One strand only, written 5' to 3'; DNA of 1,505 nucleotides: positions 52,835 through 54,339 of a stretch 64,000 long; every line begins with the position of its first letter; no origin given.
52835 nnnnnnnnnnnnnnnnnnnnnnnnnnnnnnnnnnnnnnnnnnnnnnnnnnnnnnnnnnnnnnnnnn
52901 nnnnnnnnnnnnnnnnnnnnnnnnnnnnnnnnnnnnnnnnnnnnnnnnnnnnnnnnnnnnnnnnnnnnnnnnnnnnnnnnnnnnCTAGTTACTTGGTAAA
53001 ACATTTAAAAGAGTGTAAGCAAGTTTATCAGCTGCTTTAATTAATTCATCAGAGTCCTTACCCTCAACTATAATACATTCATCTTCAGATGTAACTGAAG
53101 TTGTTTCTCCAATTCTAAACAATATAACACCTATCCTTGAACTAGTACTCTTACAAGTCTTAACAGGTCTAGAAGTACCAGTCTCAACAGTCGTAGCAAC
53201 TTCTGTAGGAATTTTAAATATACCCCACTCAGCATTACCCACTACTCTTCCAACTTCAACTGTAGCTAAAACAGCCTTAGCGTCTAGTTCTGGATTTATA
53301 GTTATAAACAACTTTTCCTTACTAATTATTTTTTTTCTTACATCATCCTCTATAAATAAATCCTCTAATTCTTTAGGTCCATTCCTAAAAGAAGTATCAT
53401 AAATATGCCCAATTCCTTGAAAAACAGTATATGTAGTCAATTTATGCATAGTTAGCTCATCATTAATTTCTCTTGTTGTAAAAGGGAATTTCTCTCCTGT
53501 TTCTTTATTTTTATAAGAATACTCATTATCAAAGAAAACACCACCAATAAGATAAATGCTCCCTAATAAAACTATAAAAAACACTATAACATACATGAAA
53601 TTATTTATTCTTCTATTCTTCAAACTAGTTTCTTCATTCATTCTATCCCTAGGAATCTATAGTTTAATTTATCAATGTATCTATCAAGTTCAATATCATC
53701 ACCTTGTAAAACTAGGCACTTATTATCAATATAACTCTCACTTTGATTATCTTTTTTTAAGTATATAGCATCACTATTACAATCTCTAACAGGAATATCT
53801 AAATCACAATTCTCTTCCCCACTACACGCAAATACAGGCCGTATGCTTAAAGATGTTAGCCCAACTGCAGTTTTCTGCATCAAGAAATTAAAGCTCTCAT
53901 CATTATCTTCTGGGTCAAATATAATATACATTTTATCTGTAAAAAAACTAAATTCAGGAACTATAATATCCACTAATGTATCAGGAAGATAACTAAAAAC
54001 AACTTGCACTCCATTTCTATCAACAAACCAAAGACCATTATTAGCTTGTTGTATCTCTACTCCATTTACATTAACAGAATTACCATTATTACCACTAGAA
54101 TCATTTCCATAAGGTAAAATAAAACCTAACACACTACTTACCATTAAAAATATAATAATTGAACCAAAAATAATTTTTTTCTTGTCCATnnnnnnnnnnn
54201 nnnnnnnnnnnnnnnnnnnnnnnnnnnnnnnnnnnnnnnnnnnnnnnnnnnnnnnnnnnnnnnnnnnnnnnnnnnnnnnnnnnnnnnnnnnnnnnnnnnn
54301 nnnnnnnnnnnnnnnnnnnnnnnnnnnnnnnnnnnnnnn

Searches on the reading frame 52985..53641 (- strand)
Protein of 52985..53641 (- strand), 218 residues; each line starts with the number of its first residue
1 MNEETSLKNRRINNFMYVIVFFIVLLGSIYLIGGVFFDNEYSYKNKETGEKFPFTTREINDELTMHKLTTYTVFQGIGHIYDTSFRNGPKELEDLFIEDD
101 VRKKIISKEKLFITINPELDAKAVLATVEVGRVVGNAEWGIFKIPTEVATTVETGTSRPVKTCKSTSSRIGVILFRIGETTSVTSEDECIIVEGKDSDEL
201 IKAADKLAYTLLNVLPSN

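Call 6: search_protein_families(library=pfam, proteins=[window:52985-53641:-], max_evalue=0.1)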
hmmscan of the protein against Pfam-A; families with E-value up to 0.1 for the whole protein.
window:52985-53641:- (218 aa): 0 families

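Call 7: search_protein_families(library=ncbifam, proteins=[window:52985-53641:-], max_evalue=0.01)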
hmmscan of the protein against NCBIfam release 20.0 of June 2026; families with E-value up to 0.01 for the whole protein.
window:52985-53641:- (218 aa): 0 families

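Call 25: find_homologous_proteins(query=window:52985-53641:-)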
Query window:52985-53641:- (218 aa): 3 proteins with E <= 0.001 among 342 candidates.
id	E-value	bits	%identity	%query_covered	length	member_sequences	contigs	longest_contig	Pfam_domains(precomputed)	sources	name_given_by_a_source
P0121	3.0e-90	319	100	69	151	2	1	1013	-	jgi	jgi:hypothetical protein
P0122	5.5e-79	283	57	99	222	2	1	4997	-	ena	-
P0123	3.9e-28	117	39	94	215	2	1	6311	-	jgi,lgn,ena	-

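Call 49: find_homologous_proteins(query=A3)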
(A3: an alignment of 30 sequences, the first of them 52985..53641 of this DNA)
Query A3 (30 sequences) (218 aa, profile of the alignment): 7 proteins with E <= 0.001 among 2604 candidates.
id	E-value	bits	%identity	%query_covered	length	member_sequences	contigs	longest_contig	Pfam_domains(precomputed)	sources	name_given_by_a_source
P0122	8.1e-63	230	57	99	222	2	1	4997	-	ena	-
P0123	1.7e-58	216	39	94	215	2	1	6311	-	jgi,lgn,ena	-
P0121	1.6e-48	183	100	69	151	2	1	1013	-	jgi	jgi:hypothetical protein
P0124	1.8e-46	177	30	63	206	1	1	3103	-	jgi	-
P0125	6.0e-46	175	25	95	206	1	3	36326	-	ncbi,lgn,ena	-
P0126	1.8e-44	170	27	94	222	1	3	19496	-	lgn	-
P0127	3.5e-27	114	27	26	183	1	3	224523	-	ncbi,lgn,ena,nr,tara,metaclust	ncbi:hypothetical protein CL617_03740 [archaeon]|nr:hypothetical protein [archaeon]|tara:strand:- st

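Call 87: find_related_loci(query=A5, collection=metagenome_contigs, flank=6000)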
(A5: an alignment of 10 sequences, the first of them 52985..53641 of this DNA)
Query A5 (218 aa) in metagenome_contigs; peptide patterns used: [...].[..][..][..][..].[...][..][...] (x = any residue, [..] = any of these).
101 stretches matched a pattern; 12 encode a relative of the query (tblastn E <= 1e-3); 12 distinct loci.
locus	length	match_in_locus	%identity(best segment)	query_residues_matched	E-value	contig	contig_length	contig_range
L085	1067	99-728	54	8-216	5e-80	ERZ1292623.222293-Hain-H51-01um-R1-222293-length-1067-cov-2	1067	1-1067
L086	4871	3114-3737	37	8-215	7e-43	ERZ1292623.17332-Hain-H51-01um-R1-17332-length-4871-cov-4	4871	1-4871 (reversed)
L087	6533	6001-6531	43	37-215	6e-42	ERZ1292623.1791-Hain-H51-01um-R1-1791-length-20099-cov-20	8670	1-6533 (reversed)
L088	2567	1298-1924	37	8-215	2e-39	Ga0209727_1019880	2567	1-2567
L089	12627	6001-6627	37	8-215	2e-39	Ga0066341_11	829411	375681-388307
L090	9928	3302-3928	37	8-215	1e-37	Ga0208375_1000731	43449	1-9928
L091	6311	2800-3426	39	10-215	6e-35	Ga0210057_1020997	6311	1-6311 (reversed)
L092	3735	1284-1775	33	58-215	7e-23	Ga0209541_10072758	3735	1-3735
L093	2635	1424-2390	29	1-215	2e-22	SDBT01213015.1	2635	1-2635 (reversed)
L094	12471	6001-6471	33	67-214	9e-21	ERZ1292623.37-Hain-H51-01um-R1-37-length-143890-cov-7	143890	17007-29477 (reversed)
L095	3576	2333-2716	36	86-215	9e-18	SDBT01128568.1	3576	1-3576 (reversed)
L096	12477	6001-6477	26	61-212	1e-16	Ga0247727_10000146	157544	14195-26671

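Call 93: search_protein_representatives(alignment_id=A4)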
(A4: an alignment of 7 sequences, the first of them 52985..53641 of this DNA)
Query: 7 sequences, 207 profile positions. Proteins with E-value up to 0.001 (for the whole library): 2365; up to 1e-10: 1202; up to 1e-30: 69. The best 150 are listed.
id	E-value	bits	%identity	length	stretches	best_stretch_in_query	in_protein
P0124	3.0e-82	291.6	-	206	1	1-207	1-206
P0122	1.0e-74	267.0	-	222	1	2-206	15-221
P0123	1.0e-69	250.7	-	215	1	2-206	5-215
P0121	9.3e-54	198.5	-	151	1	62-206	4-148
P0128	5.6e-49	182.9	-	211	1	3-205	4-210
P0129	7.0e-49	182.6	-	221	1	3-206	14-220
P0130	7.3e-47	176.0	-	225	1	10-206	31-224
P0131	1.1e-46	175.5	-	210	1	2-206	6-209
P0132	1.0e-42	162.5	-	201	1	20-206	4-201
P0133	6.2e-42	159.9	-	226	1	9-206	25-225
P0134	6.8e-41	156.5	-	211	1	10-205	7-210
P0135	3.5e-40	154.2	-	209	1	5-206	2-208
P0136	3.9e-40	154.0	-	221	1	42-206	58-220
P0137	5.4e-40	153.6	-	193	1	37-206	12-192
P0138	4.1e-39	150.7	-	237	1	9-206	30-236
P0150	8.6e-36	139.8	-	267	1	25-206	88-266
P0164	1.7e-33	132.4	-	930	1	44-206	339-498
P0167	5.6e-33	130.6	-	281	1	9-205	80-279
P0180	1.2e-31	126.2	-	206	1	12-207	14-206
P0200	6.1e-30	120.7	-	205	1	1-205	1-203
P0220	3.2e-28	115.1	-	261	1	47-206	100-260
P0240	1.7e-27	112.8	-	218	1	1-205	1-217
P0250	6.1e-27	110.9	-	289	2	128-206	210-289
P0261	1.4e-26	109.8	-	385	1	32-206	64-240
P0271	4.3e-26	108.1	-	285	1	13-205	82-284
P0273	5.2e-26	107.9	-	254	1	31-206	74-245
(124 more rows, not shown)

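Call 96: search_protein_families(library=pfam, alignment_id=A6, max_evalue=0.01)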
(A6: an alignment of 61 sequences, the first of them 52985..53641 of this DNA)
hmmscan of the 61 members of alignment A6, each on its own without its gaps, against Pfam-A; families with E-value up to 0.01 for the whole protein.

A. member 1, window:52985-53641:- (218 aa): 0 families

B. families by the number of members that match (of 61 scanned): 4 families
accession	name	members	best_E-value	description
PF17272.7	DUF5337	1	0.0016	Family of unknown function (DUF5337)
PF13179.11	DUF4006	1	0.0017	Family of unknown function (DUF4006)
PF20130.4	DUF6520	1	0.0058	Family of unknown function (DUF6520)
PF14671.11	DSPn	1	0.0071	Dual specificity protein phosphatase, N-terminal half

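Call 97: search_protein_families(library=pfam, proteins=[P0164, P0261, P0250, P0150, P0167, P0271], max_evalue=0.01)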
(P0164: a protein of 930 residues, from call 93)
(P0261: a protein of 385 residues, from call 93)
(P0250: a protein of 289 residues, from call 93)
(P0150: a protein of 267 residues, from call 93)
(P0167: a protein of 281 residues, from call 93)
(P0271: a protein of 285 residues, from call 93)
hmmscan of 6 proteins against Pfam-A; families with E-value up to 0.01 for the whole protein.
P0164 (930 aa): 1 family
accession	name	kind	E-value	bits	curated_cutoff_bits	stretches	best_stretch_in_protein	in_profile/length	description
PF07705.17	CARDB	-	1.4e-21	77.1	22.7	2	219-326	2-100/101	CARDB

P0261 (385 aa): 2 families
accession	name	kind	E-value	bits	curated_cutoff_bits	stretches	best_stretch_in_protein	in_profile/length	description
PF11611.13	DUF4352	-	9.3e-05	23.1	25.9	1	281-368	26-112/122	Domain of unknown function (DUF4352)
PF16729.10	DUF5067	-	0.0019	18.6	27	1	296-366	48-122/126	Domain of unknown function (DUF5067)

P0250 (289 aa): 0 families

P0150 (267 aa): 0 families

P0167 (281 aa): 0 families

P0271 (285 aa): 0 families

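Call 100: predict_structure(alignment_id=A6)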
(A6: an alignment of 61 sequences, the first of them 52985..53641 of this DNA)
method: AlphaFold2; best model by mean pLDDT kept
length: 218 residues; sequences in the alignment: 61
mean_pLDDT: 94.6   pTM: 0.85
mean pLDDT of the five models: 94.6, 94.6, 94.0, 93.8, 93.5
residues with pLDDT >= 90: 193; 70-90: 18; 50-70: 7; < 50: 0
segments of 3 or more residues with pLDDT < 50: none
pLDDT, mean of each block of 10 residues (from residue 1): 69 92 95 79 97 96 96 93 98 98 98 98 97 95 97 98 98 98 98 98 98 95
secondary structure, 60 per line:
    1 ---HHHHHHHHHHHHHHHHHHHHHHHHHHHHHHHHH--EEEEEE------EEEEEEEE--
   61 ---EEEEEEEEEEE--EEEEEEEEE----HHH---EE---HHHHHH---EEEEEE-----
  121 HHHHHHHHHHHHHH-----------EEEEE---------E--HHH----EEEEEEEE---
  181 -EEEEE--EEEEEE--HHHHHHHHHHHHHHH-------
elements in order: H4-36 E39-44 E51-58 E64-74 E77-85 H101-106 E110-115 H121-134 E146-150 E170-177 E182-186 E189-194 H197-211

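Call 103: find_encoding_contigs(protein=P0164, flank=4000, max_places=2)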
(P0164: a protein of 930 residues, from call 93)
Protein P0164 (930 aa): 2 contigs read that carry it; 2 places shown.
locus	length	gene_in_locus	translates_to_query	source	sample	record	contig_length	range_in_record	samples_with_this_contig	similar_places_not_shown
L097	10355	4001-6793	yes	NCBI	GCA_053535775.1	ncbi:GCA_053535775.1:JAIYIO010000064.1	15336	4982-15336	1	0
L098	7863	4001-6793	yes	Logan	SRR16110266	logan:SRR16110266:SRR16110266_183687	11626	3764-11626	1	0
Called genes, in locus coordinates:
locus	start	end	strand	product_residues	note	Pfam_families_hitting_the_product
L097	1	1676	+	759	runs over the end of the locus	PF02359:CDC48_N, PF02933:CDC48_2, PF05496:RuvB_N, PF13191:AAA_16 (weak), PF00004:AAA, PF17862:AAA_lid_3, PF00004:AAA, PF17862:AAA_lid_3, +24 more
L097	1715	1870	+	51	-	-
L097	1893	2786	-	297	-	PF00557:Peptidase_M24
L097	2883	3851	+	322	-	-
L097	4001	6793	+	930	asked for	PF07705:CARDB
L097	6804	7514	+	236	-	-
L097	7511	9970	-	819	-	PF03104:DNA_pol_B_exo1, PF10108:DNA_pol_B_exo2, PF13482:RNase_H_2, PF00136:DNA_pol_B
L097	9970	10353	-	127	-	?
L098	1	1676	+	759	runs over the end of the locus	PF02359:CDC48_N, PF02933:CDC48_2, PF05496:RuvB_N, PF13191:AAA_16 (weak), PF00004:AAA, PF17862:AAA_lid_3, PF00004:AAA, PF17862:AAA_lid_3, +24 more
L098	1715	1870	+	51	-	-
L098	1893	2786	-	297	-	PF00557:Peptidase_M24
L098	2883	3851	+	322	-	-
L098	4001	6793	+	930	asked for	PF07705:CARDB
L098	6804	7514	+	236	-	-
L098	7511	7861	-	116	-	?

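Call 115: list_cluster_members(proteins=[P0128, P0135, P0150, P0164, P0180, P0200, P0220, P0240, P0261, P0273])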
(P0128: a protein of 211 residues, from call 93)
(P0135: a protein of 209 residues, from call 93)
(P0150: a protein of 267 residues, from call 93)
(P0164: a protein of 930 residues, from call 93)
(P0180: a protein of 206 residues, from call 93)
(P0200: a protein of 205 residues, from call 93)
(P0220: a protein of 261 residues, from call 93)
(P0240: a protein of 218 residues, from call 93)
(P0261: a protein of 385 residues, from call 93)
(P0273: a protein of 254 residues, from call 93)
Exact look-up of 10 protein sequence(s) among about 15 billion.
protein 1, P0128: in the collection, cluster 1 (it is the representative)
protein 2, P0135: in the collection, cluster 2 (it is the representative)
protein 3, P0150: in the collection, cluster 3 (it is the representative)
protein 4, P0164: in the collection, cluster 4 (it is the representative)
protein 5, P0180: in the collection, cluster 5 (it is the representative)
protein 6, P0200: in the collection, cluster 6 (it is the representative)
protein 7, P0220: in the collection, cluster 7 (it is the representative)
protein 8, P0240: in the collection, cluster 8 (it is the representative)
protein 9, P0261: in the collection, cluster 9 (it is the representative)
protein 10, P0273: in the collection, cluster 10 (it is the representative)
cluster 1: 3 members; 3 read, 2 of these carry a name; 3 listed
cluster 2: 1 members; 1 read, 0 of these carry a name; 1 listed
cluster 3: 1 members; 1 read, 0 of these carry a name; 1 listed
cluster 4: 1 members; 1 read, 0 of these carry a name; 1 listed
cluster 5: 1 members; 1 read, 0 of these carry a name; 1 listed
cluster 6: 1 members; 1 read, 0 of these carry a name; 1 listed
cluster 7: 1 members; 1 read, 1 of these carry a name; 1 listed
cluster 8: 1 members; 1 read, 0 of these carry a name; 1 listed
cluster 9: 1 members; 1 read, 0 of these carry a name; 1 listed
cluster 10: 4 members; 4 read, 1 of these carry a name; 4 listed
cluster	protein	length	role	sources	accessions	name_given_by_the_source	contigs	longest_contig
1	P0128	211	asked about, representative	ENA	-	-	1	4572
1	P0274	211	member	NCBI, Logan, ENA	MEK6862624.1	MAG: hypothetical protein AABW57_00465 [Nanoarchaeota archaeon]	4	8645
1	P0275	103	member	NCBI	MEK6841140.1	MAG: hypothetical protein AABX45_00925, partial [Nanoarchaeota archaeon]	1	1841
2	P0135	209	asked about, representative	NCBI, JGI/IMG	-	-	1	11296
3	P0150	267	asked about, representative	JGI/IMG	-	-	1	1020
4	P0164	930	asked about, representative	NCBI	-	-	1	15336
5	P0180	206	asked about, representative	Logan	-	-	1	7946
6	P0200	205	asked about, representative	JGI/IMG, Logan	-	-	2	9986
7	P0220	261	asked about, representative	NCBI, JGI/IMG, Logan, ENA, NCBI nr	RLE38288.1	hypothetical protein DRJ17_04455 [Candidatus Woesearchaeota archaeon] | MAG: hypothetical protein DRJ17_04455 [Candidatus Woesearchaeota archaeon]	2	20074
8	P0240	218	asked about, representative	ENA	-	-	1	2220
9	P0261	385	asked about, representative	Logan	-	-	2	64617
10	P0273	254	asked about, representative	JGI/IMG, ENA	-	-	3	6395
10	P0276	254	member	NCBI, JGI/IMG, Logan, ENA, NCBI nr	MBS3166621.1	hypothetical protein J4403_00250 [Candidatus Woesearchaeota archaeon] | hypothetical protein [Candidatus Woesearchaeota archaeon]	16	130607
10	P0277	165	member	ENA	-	-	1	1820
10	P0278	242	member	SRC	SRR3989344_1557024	-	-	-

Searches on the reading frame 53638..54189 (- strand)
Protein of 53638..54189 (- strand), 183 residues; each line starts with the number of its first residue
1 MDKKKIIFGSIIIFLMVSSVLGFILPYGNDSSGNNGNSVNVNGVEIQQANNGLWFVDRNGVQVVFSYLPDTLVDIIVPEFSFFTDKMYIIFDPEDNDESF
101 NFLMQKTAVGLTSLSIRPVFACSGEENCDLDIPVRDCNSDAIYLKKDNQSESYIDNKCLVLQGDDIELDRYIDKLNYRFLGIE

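Call 6: search_protein_families(library=pfam, proteins=[window:53638-54189:-], max_evalue=0.1)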
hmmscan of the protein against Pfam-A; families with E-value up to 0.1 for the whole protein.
window:53638-54189:- (183 aa): 1 family
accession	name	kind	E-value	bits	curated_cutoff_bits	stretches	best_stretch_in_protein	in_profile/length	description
PF20931.2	Dicer_platform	-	0.044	14.1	26.5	1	89-175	31-114/127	Dicer, platform domain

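Call 7: search_protein_families(library=ncbifam, proteins=[window:53638-54189:-], max_evalue=0.01)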
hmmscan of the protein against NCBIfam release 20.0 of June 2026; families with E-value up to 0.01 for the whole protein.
window:53638-54189:- (183 aa): 0 families
